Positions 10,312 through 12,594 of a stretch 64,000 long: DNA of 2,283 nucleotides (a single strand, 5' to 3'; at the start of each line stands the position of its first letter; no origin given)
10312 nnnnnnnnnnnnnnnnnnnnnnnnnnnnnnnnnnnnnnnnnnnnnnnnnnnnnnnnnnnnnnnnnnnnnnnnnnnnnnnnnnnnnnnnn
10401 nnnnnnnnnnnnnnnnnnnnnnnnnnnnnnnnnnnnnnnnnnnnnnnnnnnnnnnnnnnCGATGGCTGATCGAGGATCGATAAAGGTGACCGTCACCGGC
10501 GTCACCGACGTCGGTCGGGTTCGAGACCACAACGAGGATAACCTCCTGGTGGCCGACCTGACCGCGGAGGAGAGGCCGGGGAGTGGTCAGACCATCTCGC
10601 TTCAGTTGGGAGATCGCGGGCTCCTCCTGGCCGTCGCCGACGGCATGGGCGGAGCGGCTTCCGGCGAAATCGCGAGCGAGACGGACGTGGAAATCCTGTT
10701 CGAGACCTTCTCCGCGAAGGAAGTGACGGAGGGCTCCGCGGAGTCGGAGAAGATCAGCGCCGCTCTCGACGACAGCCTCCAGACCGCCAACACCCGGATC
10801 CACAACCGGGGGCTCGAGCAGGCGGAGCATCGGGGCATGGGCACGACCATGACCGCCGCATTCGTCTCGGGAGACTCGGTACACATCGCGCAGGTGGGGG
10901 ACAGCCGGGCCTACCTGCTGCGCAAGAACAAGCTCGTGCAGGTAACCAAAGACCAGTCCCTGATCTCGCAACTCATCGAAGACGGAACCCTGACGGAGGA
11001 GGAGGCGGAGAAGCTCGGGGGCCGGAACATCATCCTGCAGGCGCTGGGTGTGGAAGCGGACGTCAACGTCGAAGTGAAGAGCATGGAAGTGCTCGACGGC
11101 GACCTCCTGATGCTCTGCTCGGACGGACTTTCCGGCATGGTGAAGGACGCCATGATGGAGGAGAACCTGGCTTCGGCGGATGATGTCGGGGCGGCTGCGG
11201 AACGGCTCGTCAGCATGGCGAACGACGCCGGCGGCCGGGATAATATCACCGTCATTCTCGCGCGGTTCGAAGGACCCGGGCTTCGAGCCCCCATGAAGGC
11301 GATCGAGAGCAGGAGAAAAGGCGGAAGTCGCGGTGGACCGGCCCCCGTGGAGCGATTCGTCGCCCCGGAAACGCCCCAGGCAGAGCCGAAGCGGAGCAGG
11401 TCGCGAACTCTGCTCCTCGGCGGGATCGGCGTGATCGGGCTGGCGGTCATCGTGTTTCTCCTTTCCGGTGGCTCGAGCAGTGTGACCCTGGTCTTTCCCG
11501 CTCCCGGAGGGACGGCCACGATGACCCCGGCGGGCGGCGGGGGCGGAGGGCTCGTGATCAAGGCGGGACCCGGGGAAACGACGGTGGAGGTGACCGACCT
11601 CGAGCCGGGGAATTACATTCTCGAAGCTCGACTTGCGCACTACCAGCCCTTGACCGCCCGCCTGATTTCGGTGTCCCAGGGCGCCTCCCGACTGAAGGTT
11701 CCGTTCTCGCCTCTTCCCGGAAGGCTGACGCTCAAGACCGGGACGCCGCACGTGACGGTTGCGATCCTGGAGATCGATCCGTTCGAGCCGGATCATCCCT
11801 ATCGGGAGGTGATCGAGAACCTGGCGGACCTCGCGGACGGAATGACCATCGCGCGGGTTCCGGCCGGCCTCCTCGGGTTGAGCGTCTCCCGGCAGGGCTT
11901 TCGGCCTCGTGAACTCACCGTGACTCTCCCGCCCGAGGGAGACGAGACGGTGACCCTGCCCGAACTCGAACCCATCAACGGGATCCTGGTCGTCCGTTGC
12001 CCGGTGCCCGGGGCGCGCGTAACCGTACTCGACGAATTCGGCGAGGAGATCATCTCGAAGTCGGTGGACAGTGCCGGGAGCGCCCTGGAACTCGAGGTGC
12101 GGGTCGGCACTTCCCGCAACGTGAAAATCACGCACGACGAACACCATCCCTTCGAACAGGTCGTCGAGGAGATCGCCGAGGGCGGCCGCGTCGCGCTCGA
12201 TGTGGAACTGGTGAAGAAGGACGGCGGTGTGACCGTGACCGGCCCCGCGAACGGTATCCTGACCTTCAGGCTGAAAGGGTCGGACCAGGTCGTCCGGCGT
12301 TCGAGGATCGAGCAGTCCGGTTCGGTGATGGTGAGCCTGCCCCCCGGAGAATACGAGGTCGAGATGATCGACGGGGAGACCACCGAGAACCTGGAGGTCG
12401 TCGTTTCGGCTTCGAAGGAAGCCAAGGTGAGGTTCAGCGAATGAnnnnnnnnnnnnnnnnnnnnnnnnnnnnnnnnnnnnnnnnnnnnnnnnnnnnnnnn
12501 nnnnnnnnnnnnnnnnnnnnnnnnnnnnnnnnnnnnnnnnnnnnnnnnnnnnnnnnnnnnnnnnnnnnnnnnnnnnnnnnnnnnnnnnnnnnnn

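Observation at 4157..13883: Ser/Thr kinase / PP2C phosphatase / Ser/Thr kinase operon embedded between the priming-transferase genes and the OPX/PCP export genes of a polysaccharide locus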

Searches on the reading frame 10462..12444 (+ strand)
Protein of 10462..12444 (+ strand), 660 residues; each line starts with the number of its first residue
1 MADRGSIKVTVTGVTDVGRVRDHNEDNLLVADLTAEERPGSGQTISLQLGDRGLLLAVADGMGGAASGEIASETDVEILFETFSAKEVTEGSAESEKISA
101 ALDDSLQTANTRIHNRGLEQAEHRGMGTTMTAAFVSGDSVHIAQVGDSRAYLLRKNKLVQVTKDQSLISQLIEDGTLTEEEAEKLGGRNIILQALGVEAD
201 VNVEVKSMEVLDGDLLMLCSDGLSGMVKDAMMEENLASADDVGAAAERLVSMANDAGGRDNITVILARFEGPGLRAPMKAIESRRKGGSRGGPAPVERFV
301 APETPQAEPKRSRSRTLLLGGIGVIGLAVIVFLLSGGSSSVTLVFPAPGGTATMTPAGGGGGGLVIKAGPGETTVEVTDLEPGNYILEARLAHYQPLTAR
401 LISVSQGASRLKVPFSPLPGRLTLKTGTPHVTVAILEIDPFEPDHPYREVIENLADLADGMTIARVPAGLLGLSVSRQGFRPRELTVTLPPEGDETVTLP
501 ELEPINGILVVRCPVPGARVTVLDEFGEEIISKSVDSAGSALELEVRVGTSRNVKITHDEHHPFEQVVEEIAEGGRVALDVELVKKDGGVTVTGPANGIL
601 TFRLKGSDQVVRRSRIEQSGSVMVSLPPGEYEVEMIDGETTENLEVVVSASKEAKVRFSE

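Call 3: search_protein_families(library=pfam, proteins=[window:10462-12444:+], max_evalue=0.01)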
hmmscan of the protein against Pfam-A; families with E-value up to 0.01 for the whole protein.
window:10462-12444:+ (660 aa): 5 families
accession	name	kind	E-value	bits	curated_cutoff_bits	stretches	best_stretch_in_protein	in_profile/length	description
PF13672.11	PP2C_2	-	5.4e-16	59.2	24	1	50-249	21-191/209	Protein phosphatase 2C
PF00481.26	PP2C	-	1.8e-10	41.4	20.3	1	53-165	34-140/255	Protein phosphatase 2C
PF13620.12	CarboxypepD_reg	-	1.2e-09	38.8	32.3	0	462-498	41-78/82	Carboxypeptidase regulatory-like domain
PF07228.17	SpoIIE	-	1.7e-05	25.3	25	1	52-269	3-191/192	Stage II sporulation protein E (SpoIIE)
PF08308.17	PEGA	-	0.0021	18.3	20.8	0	371-400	23-52/71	PEGA domain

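Call 7: find_encoding_contigs(protein=window:10462-12441:+, flank=10000, max_places=4)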
Protein window:10462-12441:+ (660 aa): no gene with exactly this product is on record in the collection.

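Call 8: find_homologous_proteins(query=window:10462-12441:+)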
Query window:10462-12441:+ (660 aa): 6936 proteins with E <= 0.001 among 8000 candidates; the best 120 are listed.
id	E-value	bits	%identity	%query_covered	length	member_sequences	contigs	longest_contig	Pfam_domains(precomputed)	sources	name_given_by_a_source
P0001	0.0e+0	1409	100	100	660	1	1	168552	PF13672.12,PF13620.13,PF00481.27,PF07228.18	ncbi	-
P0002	0.0e+0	1180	84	100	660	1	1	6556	PF13672.12,PF13620.13,PF00481.27,PF07228.18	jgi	-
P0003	5.5e-291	985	72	100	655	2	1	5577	PF13672.12,PF13620.13,PF00481.27,PF07228.18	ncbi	-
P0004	5.5e-245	833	70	87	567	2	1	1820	PF13672.12,PF13620.13,PF00481.27,PF07228.18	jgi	jgi:serine/threonine protein phosphatase PrpC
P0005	4.9e-177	608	70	63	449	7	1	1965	PF13672.12,PF00481.27,PF07228.18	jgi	jgi:serine/threonine protein phosphatase PrpC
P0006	1.3e-174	600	52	100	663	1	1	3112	PF13672.12,PF13620.13,PF00481.27,PF07228.18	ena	-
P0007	1.7e-164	567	48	100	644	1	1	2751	PF13672.12,PF13620.13,PF00481.27,PF07228.18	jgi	jgi:serine/threonine protein phosphatase PrpC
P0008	5.4e-164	565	47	100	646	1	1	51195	PF13672.12,PF08308.18,PF13620.13,PF00481.27,PF07228.18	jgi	-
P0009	4.2e-160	552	48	100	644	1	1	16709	PF13672.12,PF13620.13,PF00481.27,PF07228.18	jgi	jgi:serine/threonine protein phosphatase PrpC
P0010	3.1e-157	543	49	98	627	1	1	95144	PF13672.12,PF13620.13,PF00481.27,PF07228.18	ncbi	-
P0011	2.2e-156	540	48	100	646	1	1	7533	PF13672.12,PF08308.18,PF13620.13,PF00481.27,PF22904.4,PF07228.18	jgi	-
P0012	4.9e-152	526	46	100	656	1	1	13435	PF13672.12,PF13620.13,PF00481.27,PF22904.4,PF07228.18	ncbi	ncbi:MAG: Stp1/IreP family PP2C-type Ser/Thr phosphatase [Planctomycetota bacterium]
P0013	3.5e-148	513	45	100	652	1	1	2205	PF13672.12,PF13620.13,PF00481.27,PF22904.4,PF07228.18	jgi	-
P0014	5.7e-148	512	44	100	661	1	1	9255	PF13672.12,PF08308.18,PF13620.13,PF00481.27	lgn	-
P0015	1.5e-141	491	43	100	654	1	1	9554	PF13672.12,PF00481.27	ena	-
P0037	1.3e-100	356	40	86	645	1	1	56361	PF13672.12,PF08308.18,PF13620.13,PF00481.27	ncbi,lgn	-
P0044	3.6e-99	351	37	91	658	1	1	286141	PF13672.12,PF08308.18,PF13620.13,PF00481.27,PF07228.18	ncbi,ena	-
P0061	1.5e-94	336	37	91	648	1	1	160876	PF13672.12,PF08308.18,PF13620.13,PF00481.27,PF07228.18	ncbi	-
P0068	2.7e-90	322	41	78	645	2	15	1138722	PF13672.12,PF08308.18,PF13620.13,PF00481.27,PF07228.18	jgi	jgi:serine/threonine protein phosphatase PrpC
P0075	4.2e-88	315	35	95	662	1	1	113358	PF13672.12,PF13620.13,PF00481.27,PF07228.18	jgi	jgi:serine/threonine protein phosphatase PrpC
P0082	3.1e-87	312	47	54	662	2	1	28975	PF13672.12,PF13620.13,PF00481.27,PF07228.18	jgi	-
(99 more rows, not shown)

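Call 9: find_encoding_contigs(protein=P0001, flank=10000, max_places=3)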
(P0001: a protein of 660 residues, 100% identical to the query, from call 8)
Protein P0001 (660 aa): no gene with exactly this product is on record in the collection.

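Call 11: find_related_loci(query=A1, collection=genome_contigs, flank=10000)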
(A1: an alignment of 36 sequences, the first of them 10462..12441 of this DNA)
Query A1 (660 aa) in genome_contigs; peptide patterns used: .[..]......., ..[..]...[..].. (x = any residue, [..] = any of these).
600 stretches matched a pattern (row limit reached: there are more); 585 encode a relative of the query (tblastn E <= 1e-3); the best 80 are kept; 80 distinct loci.
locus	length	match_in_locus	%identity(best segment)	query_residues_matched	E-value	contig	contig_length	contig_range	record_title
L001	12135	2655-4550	38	7-646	3e-99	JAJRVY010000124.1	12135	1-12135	MAG: Planctomycetota bacterium isolate Dive96_bin10.89 k141_1225626, whole genome shotgun sequence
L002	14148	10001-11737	37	6-602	3e-87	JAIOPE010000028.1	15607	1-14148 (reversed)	MAG: Planctomycetota bacterium isolate LakeFargette_0920_ALND_MAG_70_12 LacPavin_0920_ALND_scaffold_2659, whole genome s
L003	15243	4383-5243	53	2-288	9e-79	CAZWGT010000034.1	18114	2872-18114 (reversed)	MAG TPA_asm: uncultured Planctomycetota bacterium isolate SRP287453_co1_281 genome assembly, contig: NODE_5504_length_18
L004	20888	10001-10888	47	7-303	1e-68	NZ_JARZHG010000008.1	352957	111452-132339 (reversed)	Polyangium sp. y55x31 NODE_8_length_352957_cov_16.725604, whole genome shotgun sequence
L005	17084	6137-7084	45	2-314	8e-69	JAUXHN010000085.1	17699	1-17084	MAG: Deltaproteobacteria bacterium isolate CSMAG_2956 CSMAG_2956_k119_534562_length_17699_cov_8.0000, whole genome shotg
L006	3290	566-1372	50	7-275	2e-68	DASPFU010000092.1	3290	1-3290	MAG TPA_asm: Gemmatimonadales bacterium isolate SMAG_U16433 k141_773257, whole genome shotgun sequence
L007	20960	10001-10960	45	7-320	7e-67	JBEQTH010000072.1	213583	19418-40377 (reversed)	MAG: Myxococcales bacterium isolate MAG_Dt_25 k247_1260797, whole genome shotgun sequence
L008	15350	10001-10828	47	4-282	6e-67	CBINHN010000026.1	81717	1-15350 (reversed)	MAG TPA_asm: uncultured Sorangium sp. isolate SRR16817064_binner13_Refined_26 genome assembly, contig: ERZ27394172.80, w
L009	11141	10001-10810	48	5-274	6e-67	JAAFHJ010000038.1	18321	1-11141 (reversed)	MAG: Myxococcales bacterium isolate bin76.metabat.ball.192 WN_Myxococcales_3_scaffold_38, whole genome shotgun sequence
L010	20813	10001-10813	47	7-277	8e-67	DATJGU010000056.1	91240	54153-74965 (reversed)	MAG TPA_asm: Gemmatimonadaceae bacterium isolate SMAG_U15494 k141_9500813, whole genome shotgun sequence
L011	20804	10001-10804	49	4-274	2e-66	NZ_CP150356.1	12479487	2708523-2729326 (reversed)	Sorangium sp. So ce1014 chromosome, complete genome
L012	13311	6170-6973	48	7-277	2e-66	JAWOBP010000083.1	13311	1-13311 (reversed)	MAG: Polyangia bacterium isolate BLK3-3.bin.217 k191_2498216, whole genome shotgun sequence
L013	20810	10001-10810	49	4-276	6e-66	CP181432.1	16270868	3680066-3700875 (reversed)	Sorangium sp. So ce1128 chromosome, complete genome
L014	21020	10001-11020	43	6-335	6e-66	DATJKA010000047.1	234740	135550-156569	MAG TPA_asm: Gemmatimonadales bacterium isolate SMAG_U15580 k141_12281531, whole genome shotgun sequence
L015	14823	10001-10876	44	4-305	8e-66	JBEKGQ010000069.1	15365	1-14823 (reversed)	MAG: Polyangiaceae bacterium isolate SPRUCE 257 SPRUCE_257_69, whole genome shotgun sequence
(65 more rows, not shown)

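Call 12: find_encoding_contigs(protein=P0010, flank=10000, max_places=2)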
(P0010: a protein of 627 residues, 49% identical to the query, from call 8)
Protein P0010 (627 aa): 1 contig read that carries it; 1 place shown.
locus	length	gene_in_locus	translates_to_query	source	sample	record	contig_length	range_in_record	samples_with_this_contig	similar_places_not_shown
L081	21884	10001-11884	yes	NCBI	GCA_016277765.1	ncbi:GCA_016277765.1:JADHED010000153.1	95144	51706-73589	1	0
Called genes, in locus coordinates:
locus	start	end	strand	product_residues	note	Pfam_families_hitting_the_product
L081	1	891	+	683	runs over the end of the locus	PF04932:Wzy_C, PF13432:TPR_16 (weak)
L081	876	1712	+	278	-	PF00535:Glycos_transf_2, PF13641:Glyco_tranf_2_3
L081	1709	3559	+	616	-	PF00953:Glycos_transf_4, PF13727:CoA_binding_3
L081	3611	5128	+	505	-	PF03781:FGE-sulfatase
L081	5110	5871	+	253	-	-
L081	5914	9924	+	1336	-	PF00069:Pkinase, PF07714:PK_Tyr_Ser-Thr, PF17667:Pkinase_fungal (faint), PF12773:DZR, PF00515:TPR_1 (faint), PF07719:TPR_2 (faint), PF13181:TPR_8 (faint), PF13414:TPR_11 (faint), +3 more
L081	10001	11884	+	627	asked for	PF00481:PP2C, PF07228:SpoIIE, PF13672:PP2C_2, PF13620:CarboxypepD_reg (faint)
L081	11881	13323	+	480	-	PF00069:Pkinase, PF07714:PK_Tyr_Ser-Thr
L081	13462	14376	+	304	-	-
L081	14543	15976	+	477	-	-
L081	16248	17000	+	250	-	PF02563:Poly_export (faint), PF10531:SLBB (weak), PF22461:SLBB_2, PF10531:SLBB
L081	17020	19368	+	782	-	PF02706:Wzz (weak), PF01656:CbiA (weak), PF13614:AAA_31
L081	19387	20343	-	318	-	PF16697:Yop-YscD_cpl, PF00498:FHA, PF16697:Yop-YscD_cpl, PF00498:FHA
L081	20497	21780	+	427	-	PF00595:PDZ (weak), PF13180:PDZ_2 (weak), PF17820:PDZ_6 (weak), PF03572:Peptidase_S41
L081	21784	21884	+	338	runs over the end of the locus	PF00814:TsaD, PF22521:HypF_C_2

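Call 13: find_encoding_contigs(protein=P0008, flank=10000, max_places=2)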
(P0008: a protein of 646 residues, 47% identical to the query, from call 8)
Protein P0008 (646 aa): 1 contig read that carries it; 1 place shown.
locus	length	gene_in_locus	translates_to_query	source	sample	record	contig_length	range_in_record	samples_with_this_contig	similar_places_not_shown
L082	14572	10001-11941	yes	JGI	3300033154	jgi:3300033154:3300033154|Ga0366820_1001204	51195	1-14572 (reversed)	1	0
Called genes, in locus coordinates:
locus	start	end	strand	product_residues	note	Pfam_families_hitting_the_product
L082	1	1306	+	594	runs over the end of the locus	PF00953:Glycos_transf_4, PF13727:CoA_binding_3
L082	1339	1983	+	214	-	PF02585:PIG-L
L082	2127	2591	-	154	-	-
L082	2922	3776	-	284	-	PF25087:GMPPB_C (faint), PF25084:LbH_EIF2B (weak), PF00132:Hexapep, PF14602:Hexapep_2 (weak)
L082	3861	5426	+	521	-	PF03781:FGE-sulfatase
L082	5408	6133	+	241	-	-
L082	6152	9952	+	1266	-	-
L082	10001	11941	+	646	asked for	PF00481:PP2C (weak), PF13672:PP2C_2, PF07228:SpoIIE (faint), PF13620:CarboxypepD_reg (faint), PF08308:PEGA (faint)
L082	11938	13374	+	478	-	PF00069:Pkinase, PF07714:PK_Tyr_Ser-Thr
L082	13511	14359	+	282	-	-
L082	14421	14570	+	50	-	?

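Call 14: find_encoding_contigs(protein=P0044, flank=10000, max_places=2)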
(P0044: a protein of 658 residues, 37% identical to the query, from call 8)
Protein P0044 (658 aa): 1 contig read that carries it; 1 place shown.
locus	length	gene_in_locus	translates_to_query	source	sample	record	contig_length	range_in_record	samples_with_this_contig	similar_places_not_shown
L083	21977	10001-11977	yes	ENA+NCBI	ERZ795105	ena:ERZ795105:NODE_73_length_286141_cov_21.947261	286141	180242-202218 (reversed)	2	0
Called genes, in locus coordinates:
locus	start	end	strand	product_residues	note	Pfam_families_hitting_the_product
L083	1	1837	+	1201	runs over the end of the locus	PF08487:VIT, PF00092:VWA, PF13519:VWA_2, PF13768:VWA_3, PF13646:HEAT_2 (faint)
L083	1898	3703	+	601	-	PF00953:Glycos_transf_4, PF13727:CoA_binding_3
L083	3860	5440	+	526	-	PF03781:FGE-sulfatase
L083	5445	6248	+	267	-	-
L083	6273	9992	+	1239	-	PF13240:Zn_Ribbon_1 (faint), PF00069:Pkinase, PF07714:PK_Tyr_Ser-Thr, PF03109:ABC1 (weak), PF12773:DZR, PF07719:TPR_2 (faint), PF13176:TPR_7 (faint), PF13414:TPR_11 (weak), +3 more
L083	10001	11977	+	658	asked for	PF00481:PP2C, PF07228:SpoIIE (weak), PF13672:PP2C_2, PF13620:CarboxypepD_reg (weak), PF08308:PEGA (weak)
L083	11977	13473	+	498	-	PF00069:Pkinase, PF07714:PK_Tyr_Ser-Thr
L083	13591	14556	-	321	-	PF01300:Sua5_yciO_yrdC, PF03481:Sua5_C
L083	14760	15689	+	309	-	-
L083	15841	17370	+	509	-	-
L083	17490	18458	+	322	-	PF02563:Poly_export, PF10531:SLBB, PF22461:SLBB_2 (weak), PF10531:SLBB, PF22461:SLBB_2 (weak)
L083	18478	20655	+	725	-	PF01656:CbiA, PF10609:ParA (weak), PF13614:AAA_31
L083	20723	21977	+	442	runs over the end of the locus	PF00595:PDZ (weak), PF13180:PDZ_2, PF17820:PDZ_6, PF03572:Peptidase_S41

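Call 16: find_encoding_contigs(protein=P0068, flank=10000, max_places=2)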
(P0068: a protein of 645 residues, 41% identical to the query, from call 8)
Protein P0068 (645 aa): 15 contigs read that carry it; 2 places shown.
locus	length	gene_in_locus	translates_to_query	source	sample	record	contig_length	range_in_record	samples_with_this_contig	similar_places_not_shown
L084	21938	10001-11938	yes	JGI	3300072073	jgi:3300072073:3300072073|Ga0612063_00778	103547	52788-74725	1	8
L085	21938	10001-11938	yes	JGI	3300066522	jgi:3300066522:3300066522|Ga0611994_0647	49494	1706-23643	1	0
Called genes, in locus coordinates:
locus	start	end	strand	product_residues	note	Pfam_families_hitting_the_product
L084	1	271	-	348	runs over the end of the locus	-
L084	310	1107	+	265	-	-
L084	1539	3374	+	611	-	PF00953:Glycos_transf_4, PF13727:CoA_binding_3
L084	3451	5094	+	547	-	PF03781:FGE-sulfatase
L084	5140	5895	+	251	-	-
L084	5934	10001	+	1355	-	PF00069:Pkinase, PF07714:PK_Tyr_Ser-Thr, PF12773:DZR, PF13428:TPR_14 (faint), PF00515:TPR_1 (faint), PF07719:TPR_2 (faint), PF13181:TPR_8 (faint), PF13414:TPR_11 (faint), +1 more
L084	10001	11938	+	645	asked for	PF00481:PP2C (weak), PF07228:SpoIIE, PF13672:PP2C_2, PF08308:PEGA (faint), PF13620:CarboxypepD_reg (faint)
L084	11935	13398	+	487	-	PF00069:Pkinase, PF07714:PK_Tyr_Ser-Thr, PF01636:APH (weak)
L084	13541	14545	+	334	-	-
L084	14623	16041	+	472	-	-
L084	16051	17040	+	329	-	PF02563:Poly_export, PF10531:SLBB, PF22461:SLBB_2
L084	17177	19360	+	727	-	PF01656:CbiA (weak), PF10609:ParA (weak), PF13614:AAA_31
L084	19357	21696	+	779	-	PF13432:TPR_16, PF13414:TPR_11, PF13432:TPR_16, PF13414:TPR_11, PF13432:TPR_16, PF13432:TPR_16, PF13414:TPR_11, PF13432:TPR_16, +31 more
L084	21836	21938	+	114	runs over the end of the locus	-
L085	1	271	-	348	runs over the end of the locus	-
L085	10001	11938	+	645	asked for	PF00481:PP2C (weak), PF07228:SpoIIE, PF13672:PP2C_2, PF08308:PEGA (faint), PF13620:CarboxypepD_reg (faint)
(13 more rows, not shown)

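Call 17: find_encoding_contigs(protein=P0075, flank=10000, max_places=2)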
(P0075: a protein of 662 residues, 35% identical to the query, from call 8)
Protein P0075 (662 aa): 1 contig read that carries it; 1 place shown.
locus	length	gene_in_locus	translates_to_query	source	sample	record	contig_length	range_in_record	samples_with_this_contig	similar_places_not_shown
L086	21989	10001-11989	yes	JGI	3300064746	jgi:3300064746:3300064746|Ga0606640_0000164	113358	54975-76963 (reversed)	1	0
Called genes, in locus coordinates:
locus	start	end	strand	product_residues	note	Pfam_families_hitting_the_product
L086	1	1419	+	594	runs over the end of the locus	PF00953:Glycos_transf_4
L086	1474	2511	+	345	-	PF01370:Epimerase, PF04321:RmlD_sub_bind (weak), PF16363:GDP_Man_Dehyd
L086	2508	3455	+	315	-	PF04321:RmlD_sub_bind, PF01370:Epimerase, PF02719:Polysacc_synt_2 (faint), PF16363:GDP_Man_Dehyd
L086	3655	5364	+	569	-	PF03781:FGE-sulfatase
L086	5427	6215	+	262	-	-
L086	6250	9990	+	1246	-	PF13240:Zn_Ribbon_1 (faint), PF00069:Pkinase, PF03109:ABC1 (faint), PF07714:PK_Tyr_Ser-Thr, PF12773:DZR, PF24463:DUF7577 (weak), PF00515:TPR_1 (faint), PF07719:TPR_2 (faint), +6 more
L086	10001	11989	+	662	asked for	PF00481:PP2C (weak), PF07228:SpoIIE (weak), PF13672:PP2C_2, PF13620:CarboxypepD_reg (faint)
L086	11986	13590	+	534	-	PF00069:Pkinase, PF07714:PK_Tyr_Ser-Thr, PF01636:APH (faint)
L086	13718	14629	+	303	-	-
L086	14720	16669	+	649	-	-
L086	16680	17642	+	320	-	PF02563:Poly_export (weak), PF10531:SLBB, PF22461:SLBB_2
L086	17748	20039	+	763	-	-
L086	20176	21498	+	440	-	PF17820:PDZ_6 (weak), PF03572:Peptidase_S41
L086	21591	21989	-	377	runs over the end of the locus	PF00988:CPSase_sm_chain, PF00117:GATase, PF07722:Peptidase_C26 (faint)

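Call 23: search_protein_families(library=ncbifam, proteins=[window:10462-12444:+], max_evalue=0.01)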
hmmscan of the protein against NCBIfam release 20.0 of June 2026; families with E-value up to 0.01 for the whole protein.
window:10462-12444:+ (660 aa): 2 families
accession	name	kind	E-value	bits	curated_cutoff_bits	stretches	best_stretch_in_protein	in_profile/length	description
NF033484.1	Stp1_PP2C_phos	equivalog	2.2e-68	230.2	230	1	15-267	2-231/232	Stp1/IreP family PP2C-type Ser/Thr phosphatase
NF011149.0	PRK14559.1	equivalog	1.1e-36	126.8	374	1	7-269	370-631/642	serine/threonine phosphatase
